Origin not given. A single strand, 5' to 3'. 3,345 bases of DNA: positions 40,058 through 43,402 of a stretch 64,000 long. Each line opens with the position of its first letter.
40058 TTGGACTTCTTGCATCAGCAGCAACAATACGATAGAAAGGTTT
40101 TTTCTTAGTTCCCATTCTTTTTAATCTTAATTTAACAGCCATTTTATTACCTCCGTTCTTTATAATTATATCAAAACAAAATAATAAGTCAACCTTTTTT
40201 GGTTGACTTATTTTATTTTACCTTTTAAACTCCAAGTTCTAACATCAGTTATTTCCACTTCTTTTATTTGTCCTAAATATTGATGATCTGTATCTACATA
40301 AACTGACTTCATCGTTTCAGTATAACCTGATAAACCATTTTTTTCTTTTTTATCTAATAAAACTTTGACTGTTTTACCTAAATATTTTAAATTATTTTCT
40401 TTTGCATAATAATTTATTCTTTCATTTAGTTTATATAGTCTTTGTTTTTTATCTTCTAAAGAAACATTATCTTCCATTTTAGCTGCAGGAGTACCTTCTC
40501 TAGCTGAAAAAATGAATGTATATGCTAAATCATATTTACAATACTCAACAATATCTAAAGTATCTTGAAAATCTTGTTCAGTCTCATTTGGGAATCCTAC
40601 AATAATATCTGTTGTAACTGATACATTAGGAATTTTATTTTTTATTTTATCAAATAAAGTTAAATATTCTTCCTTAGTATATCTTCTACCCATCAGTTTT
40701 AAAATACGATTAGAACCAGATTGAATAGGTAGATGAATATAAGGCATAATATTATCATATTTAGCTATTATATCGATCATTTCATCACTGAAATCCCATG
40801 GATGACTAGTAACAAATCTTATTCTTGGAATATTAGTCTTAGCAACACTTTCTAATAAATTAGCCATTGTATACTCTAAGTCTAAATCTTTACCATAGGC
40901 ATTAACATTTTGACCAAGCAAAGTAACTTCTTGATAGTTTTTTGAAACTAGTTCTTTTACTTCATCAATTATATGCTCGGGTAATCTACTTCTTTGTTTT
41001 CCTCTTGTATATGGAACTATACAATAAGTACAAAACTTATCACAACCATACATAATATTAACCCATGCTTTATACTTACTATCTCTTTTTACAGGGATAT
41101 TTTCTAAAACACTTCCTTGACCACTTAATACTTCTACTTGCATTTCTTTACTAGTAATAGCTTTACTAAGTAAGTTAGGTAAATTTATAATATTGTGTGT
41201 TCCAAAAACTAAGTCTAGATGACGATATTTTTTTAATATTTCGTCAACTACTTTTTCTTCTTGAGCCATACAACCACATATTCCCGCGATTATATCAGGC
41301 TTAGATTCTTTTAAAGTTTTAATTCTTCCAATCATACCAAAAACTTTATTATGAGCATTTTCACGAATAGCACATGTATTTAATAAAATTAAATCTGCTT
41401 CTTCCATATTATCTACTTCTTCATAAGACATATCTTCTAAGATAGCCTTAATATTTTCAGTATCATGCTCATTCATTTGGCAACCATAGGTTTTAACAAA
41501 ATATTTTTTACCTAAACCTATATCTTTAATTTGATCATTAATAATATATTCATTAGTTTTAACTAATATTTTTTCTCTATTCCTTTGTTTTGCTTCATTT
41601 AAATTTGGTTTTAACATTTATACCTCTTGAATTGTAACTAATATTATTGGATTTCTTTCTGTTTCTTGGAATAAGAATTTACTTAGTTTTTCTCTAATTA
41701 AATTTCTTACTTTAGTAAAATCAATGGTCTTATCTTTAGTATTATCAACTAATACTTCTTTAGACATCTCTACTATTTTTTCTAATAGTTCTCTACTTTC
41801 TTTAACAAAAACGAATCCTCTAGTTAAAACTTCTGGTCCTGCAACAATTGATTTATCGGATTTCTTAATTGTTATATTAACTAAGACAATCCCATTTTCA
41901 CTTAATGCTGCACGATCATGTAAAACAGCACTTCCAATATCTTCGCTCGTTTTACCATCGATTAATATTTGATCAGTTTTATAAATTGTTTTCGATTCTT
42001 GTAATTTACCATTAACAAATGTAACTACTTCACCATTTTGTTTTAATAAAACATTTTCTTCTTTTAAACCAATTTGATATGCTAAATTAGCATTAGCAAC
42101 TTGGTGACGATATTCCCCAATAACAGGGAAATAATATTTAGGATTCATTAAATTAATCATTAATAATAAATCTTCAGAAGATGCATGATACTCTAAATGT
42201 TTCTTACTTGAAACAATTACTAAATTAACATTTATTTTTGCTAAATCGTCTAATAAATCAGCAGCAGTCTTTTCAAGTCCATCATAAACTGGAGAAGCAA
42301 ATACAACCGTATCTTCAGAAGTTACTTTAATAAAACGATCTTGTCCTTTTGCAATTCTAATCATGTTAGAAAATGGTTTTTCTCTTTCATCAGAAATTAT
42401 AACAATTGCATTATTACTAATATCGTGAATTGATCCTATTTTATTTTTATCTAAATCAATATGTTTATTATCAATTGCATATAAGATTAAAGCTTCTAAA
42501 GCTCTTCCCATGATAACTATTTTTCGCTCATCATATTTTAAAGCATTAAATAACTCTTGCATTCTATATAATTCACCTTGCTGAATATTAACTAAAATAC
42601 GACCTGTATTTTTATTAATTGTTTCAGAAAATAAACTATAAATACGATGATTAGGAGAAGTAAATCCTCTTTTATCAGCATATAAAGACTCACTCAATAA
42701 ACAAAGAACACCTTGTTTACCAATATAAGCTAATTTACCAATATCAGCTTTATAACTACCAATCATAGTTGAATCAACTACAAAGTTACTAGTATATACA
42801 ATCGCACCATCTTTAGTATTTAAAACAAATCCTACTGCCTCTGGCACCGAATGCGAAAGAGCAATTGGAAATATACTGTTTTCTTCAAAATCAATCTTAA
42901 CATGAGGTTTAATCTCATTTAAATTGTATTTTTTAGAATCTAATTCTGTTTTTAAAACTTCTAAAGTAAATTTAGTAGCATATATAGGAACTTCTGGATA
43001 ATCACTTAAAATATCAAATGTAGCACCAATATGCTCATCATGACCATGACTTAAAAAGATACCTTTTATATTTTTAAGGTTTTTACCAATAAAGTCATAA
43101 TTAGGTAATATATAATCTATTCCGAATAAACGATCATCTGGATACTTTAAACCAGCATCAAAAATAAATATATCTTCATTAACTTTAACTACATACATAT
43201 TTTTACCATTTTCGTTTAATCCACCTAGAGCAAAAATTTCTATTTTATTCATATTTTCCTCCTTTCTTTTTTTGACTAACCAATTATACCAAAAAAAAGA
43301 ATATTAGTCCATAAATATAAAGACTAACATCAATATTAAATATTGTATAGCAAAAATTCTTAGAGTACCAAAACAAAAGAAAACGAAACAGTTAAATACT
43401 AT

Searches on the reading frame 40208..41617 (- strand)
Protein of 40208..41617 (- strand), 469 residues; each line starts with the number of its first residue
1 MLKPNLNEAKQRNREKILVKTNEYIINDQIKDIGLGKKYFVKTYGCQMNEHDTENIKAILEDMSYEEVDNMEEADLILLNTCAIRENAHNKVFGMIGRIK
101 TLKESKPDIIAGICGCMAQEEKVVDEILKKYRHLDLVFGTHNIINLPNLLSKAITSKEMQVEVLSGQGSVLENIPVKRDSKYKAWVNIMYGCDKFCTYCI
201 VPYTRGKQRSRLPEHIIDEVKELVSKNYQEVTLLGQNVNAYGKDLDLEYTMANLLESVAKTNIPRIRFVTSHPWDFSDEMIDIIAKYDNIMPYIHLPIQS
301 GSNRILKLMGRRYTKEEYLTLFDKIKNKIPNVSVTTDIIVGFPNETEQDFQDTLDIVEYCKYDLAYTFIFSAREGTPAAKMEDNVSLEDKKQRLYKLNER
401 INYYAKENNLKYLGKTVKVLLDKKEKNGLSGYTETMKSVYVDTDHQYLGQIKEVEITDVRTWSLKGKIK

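Call 5: search_protein_families(library=pfam, proteins=[window:40208-41617:-])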
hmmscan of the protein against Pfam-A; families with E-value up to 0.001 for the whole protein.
window:40208-41617:- (469 aa): 3 families
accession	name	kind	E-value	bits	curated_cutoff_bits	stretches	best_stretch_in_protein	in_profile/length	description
PF04055.27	Radical_SAM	-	6.7e-32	111.4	29.5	1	186-355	1-164/166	Radical SAM superfamily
PF00919.26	UPF0004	-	1e-29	102.9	27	1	38-139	1-98/98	Uncharacterized protein family UPF0004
PF01938.26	TRAM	-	2.6e-08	34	21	1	411-468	2-60/61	TRAM domain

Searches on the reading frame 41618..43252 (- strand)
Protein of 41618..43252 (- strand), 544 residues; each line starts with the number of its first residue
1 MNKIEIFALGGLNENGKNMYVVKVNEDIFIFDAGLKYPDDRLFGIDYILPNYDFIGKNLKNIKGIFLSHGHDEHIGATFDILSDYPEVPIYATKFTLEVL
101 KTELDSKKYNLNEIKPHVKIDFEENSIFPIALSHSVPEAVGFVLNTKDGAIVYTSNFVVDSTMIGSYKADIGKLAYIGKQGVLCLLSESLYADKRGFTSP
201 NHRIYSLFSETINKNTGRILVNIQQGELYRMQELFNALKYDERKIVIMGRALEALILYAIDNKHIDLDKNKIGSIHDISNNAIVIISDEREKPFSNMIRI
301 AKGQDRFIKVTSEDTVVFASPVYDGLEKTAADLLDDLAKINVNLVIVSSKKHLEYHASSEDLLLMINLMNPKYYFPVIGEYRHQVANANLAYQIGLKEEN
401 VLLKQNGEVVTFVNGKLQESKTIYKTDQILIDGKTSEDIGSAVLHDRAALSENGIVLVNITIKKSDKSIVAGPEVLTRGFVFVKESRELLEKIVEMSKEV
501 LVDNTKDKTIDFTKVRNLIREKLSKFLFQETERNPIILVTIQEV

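Call 5: search_protein_families(library=pfam, proteins=[window:41618-43252:-])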
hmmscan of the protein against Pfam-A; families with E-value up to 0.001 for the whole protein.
window:41618-43252:- (544 aa): 5 families
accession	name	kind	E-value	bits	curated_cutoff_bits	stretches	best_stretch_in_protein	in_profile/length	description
PF17770.6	RNase_J_C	-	2e-26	93.4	23.8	1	443-544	1-102/102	Ribonuclease J C-terminal domain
PF22505.1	RNase_J_b_CASP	-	1.8e-14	54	27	1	217-336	2-125/126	Ribonuclease J, beta-CASP domain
PF12706.13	Lactamase_B_2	-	1e-09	38.7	27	1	56-164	25-150/200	Beta-lactamase superfamily domain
PF00753.33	Lactamase_B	-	9.9e-09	35.8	22.7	1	16-108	5-90/196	Metallo-beta-lactamase superfamily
PF07521.17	RMMBL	-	2.8e-06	27.6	21.6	1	340-391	2-52/63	Zn-dependent metallo-hydrolase RNA specificity domain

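Call 20: find_encoding_contigs(protein=window:41618-43252:-, flank=10000, max_places=6)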
Protein window:41618-43252:- (544 aa): 1 contig read that carries it; 1 place shown.
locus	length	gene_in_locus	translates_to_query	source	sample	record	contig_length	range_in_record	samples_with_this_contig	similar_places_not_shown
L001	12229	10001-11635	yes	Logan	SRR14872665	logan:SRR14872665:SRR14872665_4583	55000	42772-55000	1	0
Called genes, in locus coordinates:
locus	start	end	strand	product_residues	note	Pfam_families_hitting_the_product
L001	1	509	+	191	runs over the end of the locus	PF01596:Methyltransf_3, PF02390:Methyltransf_4 (faint), PF02475:TRM5-TYW2_MTfase (weak), PF01135:PCMT (weak), PF05175:MTS (faint), PF13578:Methyltransf_24 (weak)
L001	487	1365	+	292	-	PF01136:Peptidase_U32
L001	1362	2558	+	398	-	PF01136:Peptidase_U32, PF16325:Peptidase_U32_C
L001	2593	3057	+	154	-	PF03449:GreA_GreB_N, PF01272:GreA_GreB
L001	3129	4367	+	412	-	PF05697:Trigger_N, PF00254:FKBP_C, PF05698:Trigger_C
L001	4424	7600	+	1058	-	PF13395:HNH_4, PF18541:RuvC_III, PF22702:Cas9_RuvC, PF18061:CRISPR_Cas9_WED, PF18070:Cas9_PI2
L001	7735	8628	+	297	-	PF01867:Cas_Cas1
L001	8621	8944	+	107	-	PF09827:CRISPR_Cas2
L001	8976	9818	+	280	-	-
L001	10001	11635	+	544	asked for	PF00753:Lactamase_B, PF12706:Lactamase_B_2, PF07521:RMMBL (faint), PF22505:RNase_J_b_CASP, PF17770:RNase_J_C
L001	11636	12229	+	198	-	?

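Call 27: find_homologous_proteins(query=window:41618-43252:-, max_evalue=1e-80)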
Query window:41618-43252:- (544 aa): 7292 proteins with E <= 1e-80 among 8000 candidates; the best 120 are listed.
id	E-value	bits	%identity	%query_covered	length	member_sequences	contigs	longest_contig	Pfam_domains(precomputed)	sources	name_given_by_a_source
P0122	0.0e+0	1182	100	100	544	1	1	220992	PF17770.8,PF12706.14,PF22505.2,PF07521.18,PF00753.34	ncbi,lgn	-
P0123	0.0e+0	1108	91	100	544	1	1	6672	PF17770.8,PF12706.14,PF22505.2,PF07521.18,PF00753.34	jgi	jgi:ribonuclease J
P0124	2.8e-255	866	71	100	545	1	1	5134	PF17770.8,PF12706.14,PF22505.2,PF07521.18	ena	-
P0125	2.1e-244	830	69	100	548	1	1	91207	PF17770.8,PF12706.14,PF22505.2,PF07521.18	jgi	jgi:ribonuclease J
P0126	1.2e-243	828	69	100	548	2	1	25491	PF17770.8,PF12706.14,PF22505.2,PF07521.18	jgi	jgi:ribonuclease J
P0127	2.0e-242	823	69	100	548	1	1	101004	PF17770.8,PF12706.14,PF22505.2,PF07521.18,PF00753.34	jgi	jgi:ribonuclease J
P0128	1.5e-240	817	67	100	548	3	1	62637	PF17770.8,PF12706.14,PF22505.2,PF07521.18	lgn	-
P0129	1.7e-240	817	68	100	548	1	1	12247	PF17770.8,PF12706.14,PF22505.2,PF07521.18,PF00753.34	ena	-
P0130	1.1e-235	801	66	100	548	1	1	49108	PF17770.8,PF12706.14,PF22505.2,PF07521.18,PF00753.34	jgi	jgi:ribonuclease J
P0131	2.3e-232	790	65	100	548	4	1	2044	PF17770.8,PF12706.14,PF22505.2,PF07521.18,PF00753.34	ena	-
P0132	4.1e-232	789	64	100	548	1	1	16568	PF17770.8,PF12706.14,PF22505.2,PF00753.34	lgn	-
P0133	1.4e-223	761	63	100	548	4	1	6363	PF17770.8,PF12706.14,PF22505.2,PF07521.18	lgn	-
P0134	3.8e-221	753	62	100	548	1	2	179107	PF17770.8,PF12706.14,PF22505.2,PF07521.18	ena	-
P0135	1.1e-220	752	61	100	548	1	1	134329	PF17770.8,PF12706.14,PF22505.2,PF07521.18,PF00753.34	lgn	-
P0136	8.1e-220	749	61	100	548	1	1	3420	PF17770.8,PF12706.14,PF22505.2,PF07521.18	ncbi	-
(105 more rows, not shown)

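Call 28: find_encoding_contigs(protein=P0123, flank=10000, max_places=3)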
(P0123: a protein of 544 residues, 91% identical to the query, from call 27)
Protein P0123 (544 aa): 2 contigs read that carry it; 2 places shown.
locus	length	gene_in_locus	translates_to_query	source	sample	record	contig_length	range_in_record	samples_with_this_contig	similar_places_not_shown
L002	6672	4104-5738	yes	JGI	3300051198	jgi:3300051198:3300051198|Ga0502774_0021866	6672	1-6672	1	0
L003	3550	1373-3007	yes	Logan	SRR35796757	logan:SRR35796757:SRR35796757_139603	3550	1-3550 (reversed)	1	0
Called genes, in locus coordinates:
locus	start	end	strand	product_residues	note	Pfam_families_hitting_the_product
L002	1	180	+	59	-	?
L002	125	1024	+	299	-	PF01136:Peptidase_U32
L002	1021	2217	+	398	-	PF01136:Peptidase_U32, PF16325:Peptidase_U32_C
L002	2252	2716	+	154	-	PF03449:GreA_GreB_N, PF01272:GreA_GreB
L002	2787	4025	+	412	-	PF05697:Trigger_N, PF00254:FKBP_C, PF05698:Trigger_C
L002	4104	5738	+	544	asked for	PF00753:Lactamase_B, PF12706:Lactamase_B_2, PF07521:RMMBL (faint), PF22505:RNase_J_b_CASP, PF17770:RNase_J_C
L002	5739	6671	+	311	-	?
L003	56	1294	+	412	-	PF05697:Trigger_N, PF00254:FKBP_C, PF05698:Trigger_C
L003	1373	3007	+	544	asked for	PF00753:Lactamase_B, PF12706:Lactamase_B_2, PF07521:RMMBL (faint), PF22505:RNase_J_b_CASP, PF17770:RNase_J_C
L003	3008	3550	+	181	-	?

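Call 29: find_encoding_contigs(protein=P0125, flank=10000, max_places=3)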
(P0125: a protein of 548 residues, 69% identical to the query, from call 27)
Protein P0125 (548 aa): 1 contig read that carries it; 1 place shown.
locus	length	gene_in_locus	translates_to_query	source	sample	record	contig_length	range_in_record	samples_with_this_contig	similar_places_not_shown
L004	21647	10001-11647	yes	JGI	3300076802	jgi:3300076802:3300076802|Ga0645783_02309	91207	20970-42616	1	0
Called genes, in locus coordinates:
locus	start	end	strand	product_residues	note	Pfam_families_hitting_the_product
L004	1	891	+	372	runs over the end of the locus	PF01594:AI-2E_transport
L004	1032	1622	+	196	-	PF04275:P-mevalo_kinase (weak), PF21448:DNMK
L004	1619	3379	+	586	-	PF01411:tRNA-synt_2c, PF07973:tRNA_SAD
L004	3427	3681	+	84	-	PF06135:IreB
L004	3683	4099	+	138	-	PF03652:RuvX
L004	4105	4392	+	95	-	PF06949:DUF1292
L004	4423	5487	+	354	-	PF02618:YceG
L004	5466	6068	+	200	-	PF01596:Methyltransf_3, PF01135:PCMT (weak), PF05175:MTS (weak), PF13578:Methyltransf_24 (weak)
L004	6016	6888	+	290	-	PF01136:Peptidase_U32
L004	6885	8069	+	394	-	PF01136:Peptidase_U32, PF16325:Peptidase_U32_C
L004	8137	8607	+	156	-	PF03449:GreA_GreB_N, PF01272:GreA_GreB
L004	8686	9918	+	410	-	PF05697:Trigger_N, PF00254:FKBP_C, PF05698:Trigger_C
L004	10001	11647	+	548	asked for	PF12706:Lactamase_B_2, PF07521:RMMBL (faint), PF22505:RNase_J_b_CASP, PF17770:RNase_J_C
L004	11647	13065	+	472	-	PF00919:UPF0004, PF04055:Radical_SAM, PF01938:TRAM (weak)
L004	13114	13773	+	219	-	-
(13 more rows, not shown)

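Call 30: find_encoding_contigs(protein=P0127, flank=10000, max_places=3)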
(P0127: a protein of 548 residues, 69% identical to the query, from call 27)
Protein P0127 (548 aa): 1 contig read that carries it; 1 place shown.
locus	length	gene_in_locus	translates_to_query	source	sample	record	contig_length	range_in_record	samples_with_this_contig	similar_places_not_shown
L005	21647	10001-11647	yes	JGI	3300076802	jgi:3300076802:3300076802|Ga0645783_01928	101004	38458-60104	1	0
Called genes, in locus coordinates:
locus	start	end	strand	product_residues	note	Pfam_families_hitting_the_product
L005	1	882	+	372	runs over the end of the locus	PF01594:AI-2E_transport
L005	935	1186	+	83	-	-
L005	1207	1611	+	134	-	PF21448:DNMK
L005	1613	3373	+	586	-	PF01411:tRNA-synt_2c, PF07973:tRNA_SAD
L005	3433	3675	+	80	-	PF06135:IreB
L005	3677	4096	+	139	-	PF03652:RuvX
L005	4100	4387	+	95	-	PF06949:DUF1292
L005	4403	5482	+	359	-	PF02618:YceG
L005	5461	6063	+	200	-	PF01596:Methyltransf_3, PF01135:PCMT (weak), PF05175:MTS (faint)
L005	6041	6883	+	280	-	PF01136:Peptidase_U32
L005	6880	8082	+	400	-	PF01136:Peptidase_U32, PF16325:Peptidase_U32_C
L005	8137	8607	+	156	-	PF03449:GreA_GreB_N, PF01272:GreA_GreB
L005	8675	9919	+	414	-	PF05697:Trigger_N, PF00254:FKBP_C, PF05698:Trigger_C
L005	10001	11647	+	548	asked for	PF00753:Lactamase_B (weak), PF12706:Lactamase_B_2, PF07521:RMMBL (faint), PF22505:RNase_J_b_CASP, PF17770:RNase_J_C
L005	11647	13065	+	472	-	PF00919:UPF0004, PF04055:Radical_SAM, PF01938:TRAM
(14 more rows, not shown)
